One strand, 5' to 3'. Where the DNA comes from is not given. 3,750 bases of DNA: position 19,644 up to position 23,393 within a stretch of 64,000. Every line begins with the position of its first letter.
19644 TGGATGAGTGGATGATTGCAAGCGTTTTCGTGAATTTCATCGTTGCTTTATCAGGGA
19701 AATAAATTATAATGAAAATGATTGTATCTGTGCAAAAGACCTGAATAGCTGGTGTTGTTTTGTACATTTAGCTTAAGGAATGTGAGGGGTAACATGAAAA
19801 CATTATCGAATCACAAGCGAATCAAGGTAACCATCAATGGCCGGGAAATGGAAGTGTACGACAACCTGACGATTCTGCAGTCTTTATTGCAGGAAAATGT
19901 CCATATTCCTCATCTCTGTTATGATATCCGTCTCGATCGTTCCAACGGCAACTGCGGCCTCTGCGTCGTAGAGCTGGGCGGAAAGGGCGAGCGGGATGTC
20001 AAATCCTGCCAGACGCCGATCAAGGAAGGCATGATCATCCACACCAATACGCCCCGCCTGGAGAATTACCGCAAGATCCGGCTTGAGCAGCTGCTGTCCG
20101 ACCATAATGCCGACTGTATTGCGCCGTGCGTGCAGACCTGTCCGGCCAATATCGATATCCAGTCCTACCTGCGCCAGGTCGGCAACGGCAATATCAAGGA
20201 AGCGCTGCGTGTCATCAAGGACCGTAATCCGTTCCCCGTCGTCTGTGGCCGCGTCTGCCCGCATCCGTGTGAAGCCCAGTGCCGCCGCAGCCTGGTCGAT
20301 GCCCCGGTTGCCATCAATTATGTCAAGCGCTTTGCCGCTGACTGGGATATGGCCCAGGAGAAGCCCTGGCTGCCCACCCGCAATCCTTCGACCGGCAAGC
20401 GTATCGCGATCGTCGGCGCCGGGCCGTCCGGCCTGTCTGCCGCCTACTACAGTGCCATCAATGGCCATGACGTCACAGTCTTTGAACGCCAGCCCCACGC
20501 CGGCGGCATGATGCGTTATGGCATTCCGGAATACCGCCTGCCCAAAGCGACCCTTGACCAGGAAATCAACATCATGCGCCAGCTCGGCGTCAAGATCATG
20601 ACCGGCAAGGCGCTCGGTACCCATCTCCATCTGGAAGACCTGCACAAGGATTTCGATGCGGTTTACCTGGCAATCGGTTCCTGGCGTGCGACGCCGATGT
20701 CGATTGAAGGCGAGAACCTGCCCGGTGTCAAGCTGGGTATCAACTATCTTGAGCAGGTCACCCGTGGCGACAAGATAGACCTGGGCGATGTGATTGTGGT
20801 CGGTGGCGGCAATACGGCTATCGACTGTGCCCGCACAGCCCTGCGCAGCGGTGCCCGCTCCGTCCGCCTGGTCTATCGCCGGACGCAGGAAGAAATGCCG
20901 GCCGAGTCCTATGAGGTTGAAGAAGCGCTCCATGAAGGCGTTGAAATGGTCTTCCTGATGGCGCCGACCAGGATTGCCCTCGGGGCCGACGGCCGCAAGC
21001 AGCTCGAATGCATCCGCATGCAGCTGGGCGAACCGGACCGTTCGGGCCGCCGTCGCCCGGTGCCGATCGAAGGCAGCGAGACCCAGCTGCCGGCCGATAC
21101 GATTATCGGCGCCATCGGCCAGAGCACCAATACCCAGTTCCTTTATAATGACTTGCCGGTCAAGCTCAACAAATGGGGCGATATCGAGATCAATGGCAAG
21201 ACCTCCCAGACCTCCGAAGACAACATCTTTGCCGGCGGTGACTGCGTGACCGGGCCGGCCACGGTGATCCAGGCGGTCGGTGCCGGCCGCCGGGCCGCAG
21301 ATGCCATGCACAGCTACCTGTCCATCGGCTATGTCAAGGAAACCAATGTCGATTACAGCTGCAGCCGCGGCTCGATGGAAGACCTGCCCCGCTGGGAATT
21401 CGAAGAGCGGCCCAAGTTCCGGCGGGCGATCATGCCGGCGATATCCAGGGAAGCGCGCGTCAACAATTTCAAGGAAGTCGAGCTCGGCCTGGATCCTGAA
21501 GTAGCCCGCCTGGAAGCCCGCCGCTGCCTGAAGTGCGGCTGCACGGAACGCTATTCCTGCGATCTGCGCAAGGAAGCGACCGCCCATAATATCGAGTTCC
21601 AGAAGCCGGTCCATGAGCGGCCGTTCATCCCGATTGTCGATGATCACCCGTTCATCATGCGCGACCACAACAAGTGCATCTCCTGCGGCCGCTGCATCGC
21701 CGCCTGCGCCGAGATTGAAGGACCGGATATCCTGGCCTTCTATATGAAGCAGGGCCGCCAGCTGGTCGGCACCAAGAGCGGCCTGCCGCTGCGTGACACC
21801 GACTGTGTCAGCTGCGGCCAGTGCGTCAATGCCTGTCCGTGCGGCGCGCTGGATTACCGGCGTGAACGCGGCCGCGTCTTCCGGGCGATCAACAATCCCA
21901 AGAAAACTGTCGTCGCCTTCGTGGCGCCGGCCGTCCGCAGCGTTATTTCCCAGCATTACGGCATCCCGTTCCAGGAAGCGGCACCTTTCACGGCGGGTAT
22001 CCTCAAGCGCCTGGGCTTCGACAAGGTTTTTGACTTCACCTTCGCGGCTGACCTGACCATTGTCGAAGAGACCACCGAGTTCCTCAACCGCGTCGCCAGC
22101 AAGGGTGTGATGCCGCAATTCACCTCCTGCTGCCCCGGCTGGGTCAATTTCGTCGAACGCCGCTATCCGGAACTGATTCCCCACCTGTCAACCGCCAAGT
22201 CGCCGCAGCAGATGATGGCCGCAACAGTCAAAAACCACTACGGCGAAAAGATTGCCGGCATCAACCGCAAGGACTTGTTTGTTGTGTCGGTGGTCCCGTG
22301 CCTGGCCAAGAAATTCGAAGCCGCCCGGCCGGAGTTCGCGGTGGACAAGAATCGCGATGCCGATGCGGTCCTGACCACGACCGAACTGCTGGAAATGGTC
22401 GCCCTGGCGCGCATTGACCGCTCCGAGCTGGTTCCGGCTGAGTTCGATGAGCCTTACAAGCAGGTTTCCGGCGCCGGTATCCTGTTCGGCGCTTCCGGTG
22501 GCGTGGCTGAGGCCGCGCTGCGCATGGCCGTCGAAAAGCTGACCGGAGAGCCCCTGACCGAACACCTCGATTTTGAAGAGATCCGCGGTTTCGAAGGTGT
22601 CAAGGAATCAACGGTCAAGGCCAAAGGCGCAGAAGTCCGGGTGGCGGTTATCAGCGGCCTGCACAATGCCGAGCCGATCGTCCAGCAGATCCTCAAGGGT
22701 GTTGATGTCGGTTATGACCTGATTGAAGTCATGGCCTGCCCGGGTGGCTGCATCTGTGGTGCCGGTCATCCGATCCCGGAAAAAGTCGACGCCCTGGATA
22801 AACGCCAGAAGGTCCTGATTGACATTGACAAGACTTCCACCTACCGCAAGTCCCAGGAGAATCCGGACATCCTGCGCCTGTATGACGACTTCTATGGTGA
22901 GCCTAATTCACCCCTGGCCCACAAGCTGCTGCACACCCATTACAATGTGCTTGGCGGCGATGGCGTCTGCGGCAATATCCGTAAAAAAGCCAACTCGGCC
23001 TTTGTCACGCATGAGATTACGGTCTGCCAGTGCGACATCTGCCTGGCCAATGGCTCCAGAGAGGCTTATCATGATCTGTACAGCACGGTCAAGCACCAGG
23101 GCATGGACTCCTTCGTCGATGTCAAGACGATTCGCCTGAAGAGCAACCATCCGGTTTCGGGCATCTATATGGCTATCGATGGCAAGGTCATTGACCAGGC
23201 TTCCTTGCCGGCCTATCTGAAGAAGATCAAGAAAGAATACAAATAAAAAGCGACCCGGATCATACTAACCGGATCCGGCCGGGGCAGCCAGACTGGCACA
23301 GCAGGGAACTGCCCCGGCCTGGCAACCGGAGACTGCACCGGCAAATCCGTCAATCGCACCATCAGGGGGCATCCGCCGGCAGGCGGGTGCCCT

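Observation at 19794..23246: Single-polypeptide 2Fe2S - GltD-like NAD(P)H module - 4Fe4S - [FeFe]-hydrogenase fusion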

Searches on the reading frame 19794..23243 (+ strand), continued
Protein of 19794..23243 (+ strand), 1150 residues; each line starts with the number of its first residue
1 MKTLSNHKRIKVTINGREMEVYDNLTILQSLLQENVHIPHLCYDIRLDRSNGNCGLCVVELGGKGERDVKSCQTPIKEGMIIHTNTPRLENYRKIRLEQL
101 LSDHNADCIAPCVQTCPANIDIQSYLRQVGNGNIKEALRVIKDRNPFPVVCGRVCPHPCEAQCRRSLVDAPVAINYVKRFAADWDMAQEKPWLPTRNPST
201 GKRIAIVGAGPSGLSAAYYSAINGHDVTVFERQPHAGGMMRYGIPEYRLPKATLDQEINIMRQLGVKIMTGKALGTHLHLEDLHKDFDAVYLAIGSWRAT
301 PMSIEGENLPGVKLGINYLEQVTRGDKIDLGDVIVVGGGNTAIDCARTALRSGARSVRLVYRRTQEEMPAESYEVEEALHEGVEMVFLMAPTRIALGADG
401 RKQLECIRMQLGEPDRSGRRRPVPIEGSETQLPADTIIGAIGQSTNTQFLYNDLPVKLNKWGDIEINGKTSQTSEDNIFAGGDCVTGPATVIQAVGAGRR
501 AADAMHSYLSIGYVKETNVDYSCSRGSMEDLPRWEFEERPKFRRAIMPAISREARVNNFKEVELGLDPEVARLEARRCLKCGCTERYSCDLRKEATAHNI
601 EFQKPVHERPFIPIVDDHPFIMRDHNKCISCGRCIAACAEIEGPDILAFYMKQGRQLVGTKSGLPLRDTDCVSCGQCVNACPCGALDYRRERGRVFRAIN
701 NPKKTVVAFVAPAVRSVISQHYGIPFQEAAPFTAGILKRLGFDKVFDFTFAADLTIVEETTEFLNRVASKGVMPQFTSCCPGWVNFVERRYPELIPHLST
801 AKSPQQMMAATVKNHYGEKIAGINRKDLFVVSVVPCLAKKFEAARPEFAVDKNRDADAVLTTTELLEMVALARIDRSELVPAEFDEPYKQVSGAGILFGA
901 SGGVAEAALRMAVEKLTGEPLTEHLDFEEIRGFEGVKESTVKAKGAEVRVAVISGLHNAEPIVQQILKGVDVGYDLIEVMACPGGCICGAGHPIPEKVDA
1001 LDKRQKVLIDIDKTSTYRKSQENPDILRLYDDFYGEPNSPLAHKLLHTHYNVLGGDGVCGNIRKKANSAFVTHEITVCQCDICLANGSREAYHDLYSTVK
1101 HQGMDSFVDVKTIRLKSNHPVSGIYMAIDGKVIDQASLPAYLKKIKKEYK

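Call 93: find_encoding_contigs(protein=P0047, flank=8000, max_places=1)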
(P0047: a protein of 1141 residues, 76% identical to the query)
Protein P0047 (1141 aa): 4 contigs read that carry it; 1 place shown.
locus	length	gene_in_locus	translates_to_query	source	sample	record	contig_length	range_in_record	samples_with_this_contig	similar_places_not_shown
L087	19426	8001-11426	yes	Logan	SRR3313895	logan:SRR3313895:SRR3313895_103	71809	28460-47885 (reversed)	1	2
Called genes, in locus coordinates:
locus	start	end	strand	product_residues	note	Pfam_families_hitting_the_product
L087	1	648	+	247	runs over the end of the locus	PF07833:Cu_amine_oxidN1 (weak)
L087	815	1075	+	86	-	PF03698:UPF0180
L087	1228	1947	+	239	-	PF04239:DUF421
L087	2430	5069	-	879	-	PF18921:Cyanophycin_syn, PF02655:ATP-grasp_3 (weak), PF02786:CPSase_L_D2, PF08443:RimK, PF02955:GSH-S_ATP (faint), PF07478:Dala_Dala_lig_C, PF08245:Mur_ligase_M, PF02875:Mur_ligase_C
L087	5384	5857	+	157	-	PF04542:Sigma70_r2, PF08281:Sigma70_r4_2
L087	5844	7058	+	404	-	PF13490:zf-HC2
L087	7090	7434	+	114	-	-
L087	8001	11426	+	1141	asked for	PF00111:Fer2 (weak), PF13510:Fer2_4, PF14691:Fer4_20, PF07992:Pyr_redox_2, PF13450:NAD_binding_8, PF12838:Fer4_7, PF02906:Fe_hyd_lg_C, PF02256:Fe_hyd_SSU, +6 more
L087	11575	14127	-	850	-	PF02018:CBM_4_9, PF02927:CelD_N, PF00759:Glyco_hydro_9, PF00404:Dockerin_1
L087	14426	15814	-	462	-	PF00404:Dockerin_1 (weak)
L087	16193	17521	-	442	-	PF00404:Dockerin_1 (weak)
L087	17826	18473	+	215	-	PF00081:Sod_Fe_N, PF02777:Sod_Fe_C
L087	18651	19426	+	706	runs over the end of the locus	PF00989:PAS (faint), PF08448:PAS_4 (faint), PF13426:PAS_9 (faint), PF08447:PAS_3, PF00990:GGDEF, PF00563:EAL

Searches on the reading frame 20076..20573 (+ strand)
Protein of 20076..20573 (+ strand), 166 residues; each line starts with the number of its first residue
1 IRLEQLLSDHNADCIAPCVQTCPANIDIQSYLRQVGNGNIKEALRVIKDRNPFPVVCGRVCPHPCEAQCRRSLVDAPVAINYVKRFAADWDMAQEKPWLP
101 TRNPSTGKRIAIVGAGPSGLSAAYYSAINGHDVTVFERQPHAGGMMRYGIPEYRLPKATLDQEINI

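Call 31: search_solved_structures(query=window:20076-20573:+, max_evalue=1e-10, show_alignments=5)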
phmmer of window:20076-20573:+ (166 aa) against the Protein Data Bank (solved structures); distinct sequences matched with E-value up to 1e-10: 12.
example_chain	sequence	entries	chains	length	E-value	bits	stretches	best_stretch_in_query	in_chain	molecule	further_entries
9n5u_A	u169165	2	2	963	9.6e-62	210.9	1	3-164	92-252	NfnA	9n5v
9bov_A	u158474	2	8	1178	1.1e-59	204.1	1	2-165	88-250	Molybdopterin oxidoreductase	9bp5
8oh5_C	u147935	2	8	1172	7.8e-56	191.6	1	3-164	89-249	Formate dehydrogenase-O, major subunit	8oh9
4ylf_B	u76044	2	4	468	2.5e-35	124.9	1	16-165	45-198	Dihydropyrimidine dehydrogenase subunit A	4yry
5vj7_A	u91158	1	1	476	6.1e-29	104.1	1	15-164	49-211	Oxidoreductase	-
5jca_L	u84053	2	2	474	2.2e-28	102.3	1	15-164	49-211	NADH-dependent Ferredoxin:NADP Oxidoreductase (NfnI) subunit alpha | NADH-dependent Ferredoxin:NADP Oxidoreductase subunit alpha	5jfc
7mfm_I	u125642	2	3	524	2e-27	99.1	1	22-164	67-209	Glutamate synthase (NADPH) small chain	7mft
2vdc_G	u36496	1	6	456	8.1e-25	90.7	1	12-164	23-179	GLUTAMATE SYNTHASE [NADPH] SMALL CHAIN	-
6s6s_G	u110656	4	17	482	9.8e-25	90.4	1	12-164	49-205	Glutamate synthase [NADPH] small chain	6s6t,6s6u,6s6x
1gt8_A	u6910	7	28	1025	4.8e-21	78.4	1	15-164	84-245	DIHYDROPYRIMIDINE DEHYDROGENASE | Dihydropyrimidine dehydrogenase [NADP(+)]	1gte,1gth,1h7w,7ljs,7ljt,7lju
1h7x_A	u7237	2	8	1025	4.8e-21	78.4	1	15-164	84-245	DIHYDROPYRIMIDINE DEHYDROGENASE | Dihydropyrimidine dehydrogenase [NADP(+)]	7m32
7m31_A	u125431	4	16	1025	4.8e-21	78.4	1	15-164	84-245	Dihydropyrimidine dehydrogenase [NADP(+)]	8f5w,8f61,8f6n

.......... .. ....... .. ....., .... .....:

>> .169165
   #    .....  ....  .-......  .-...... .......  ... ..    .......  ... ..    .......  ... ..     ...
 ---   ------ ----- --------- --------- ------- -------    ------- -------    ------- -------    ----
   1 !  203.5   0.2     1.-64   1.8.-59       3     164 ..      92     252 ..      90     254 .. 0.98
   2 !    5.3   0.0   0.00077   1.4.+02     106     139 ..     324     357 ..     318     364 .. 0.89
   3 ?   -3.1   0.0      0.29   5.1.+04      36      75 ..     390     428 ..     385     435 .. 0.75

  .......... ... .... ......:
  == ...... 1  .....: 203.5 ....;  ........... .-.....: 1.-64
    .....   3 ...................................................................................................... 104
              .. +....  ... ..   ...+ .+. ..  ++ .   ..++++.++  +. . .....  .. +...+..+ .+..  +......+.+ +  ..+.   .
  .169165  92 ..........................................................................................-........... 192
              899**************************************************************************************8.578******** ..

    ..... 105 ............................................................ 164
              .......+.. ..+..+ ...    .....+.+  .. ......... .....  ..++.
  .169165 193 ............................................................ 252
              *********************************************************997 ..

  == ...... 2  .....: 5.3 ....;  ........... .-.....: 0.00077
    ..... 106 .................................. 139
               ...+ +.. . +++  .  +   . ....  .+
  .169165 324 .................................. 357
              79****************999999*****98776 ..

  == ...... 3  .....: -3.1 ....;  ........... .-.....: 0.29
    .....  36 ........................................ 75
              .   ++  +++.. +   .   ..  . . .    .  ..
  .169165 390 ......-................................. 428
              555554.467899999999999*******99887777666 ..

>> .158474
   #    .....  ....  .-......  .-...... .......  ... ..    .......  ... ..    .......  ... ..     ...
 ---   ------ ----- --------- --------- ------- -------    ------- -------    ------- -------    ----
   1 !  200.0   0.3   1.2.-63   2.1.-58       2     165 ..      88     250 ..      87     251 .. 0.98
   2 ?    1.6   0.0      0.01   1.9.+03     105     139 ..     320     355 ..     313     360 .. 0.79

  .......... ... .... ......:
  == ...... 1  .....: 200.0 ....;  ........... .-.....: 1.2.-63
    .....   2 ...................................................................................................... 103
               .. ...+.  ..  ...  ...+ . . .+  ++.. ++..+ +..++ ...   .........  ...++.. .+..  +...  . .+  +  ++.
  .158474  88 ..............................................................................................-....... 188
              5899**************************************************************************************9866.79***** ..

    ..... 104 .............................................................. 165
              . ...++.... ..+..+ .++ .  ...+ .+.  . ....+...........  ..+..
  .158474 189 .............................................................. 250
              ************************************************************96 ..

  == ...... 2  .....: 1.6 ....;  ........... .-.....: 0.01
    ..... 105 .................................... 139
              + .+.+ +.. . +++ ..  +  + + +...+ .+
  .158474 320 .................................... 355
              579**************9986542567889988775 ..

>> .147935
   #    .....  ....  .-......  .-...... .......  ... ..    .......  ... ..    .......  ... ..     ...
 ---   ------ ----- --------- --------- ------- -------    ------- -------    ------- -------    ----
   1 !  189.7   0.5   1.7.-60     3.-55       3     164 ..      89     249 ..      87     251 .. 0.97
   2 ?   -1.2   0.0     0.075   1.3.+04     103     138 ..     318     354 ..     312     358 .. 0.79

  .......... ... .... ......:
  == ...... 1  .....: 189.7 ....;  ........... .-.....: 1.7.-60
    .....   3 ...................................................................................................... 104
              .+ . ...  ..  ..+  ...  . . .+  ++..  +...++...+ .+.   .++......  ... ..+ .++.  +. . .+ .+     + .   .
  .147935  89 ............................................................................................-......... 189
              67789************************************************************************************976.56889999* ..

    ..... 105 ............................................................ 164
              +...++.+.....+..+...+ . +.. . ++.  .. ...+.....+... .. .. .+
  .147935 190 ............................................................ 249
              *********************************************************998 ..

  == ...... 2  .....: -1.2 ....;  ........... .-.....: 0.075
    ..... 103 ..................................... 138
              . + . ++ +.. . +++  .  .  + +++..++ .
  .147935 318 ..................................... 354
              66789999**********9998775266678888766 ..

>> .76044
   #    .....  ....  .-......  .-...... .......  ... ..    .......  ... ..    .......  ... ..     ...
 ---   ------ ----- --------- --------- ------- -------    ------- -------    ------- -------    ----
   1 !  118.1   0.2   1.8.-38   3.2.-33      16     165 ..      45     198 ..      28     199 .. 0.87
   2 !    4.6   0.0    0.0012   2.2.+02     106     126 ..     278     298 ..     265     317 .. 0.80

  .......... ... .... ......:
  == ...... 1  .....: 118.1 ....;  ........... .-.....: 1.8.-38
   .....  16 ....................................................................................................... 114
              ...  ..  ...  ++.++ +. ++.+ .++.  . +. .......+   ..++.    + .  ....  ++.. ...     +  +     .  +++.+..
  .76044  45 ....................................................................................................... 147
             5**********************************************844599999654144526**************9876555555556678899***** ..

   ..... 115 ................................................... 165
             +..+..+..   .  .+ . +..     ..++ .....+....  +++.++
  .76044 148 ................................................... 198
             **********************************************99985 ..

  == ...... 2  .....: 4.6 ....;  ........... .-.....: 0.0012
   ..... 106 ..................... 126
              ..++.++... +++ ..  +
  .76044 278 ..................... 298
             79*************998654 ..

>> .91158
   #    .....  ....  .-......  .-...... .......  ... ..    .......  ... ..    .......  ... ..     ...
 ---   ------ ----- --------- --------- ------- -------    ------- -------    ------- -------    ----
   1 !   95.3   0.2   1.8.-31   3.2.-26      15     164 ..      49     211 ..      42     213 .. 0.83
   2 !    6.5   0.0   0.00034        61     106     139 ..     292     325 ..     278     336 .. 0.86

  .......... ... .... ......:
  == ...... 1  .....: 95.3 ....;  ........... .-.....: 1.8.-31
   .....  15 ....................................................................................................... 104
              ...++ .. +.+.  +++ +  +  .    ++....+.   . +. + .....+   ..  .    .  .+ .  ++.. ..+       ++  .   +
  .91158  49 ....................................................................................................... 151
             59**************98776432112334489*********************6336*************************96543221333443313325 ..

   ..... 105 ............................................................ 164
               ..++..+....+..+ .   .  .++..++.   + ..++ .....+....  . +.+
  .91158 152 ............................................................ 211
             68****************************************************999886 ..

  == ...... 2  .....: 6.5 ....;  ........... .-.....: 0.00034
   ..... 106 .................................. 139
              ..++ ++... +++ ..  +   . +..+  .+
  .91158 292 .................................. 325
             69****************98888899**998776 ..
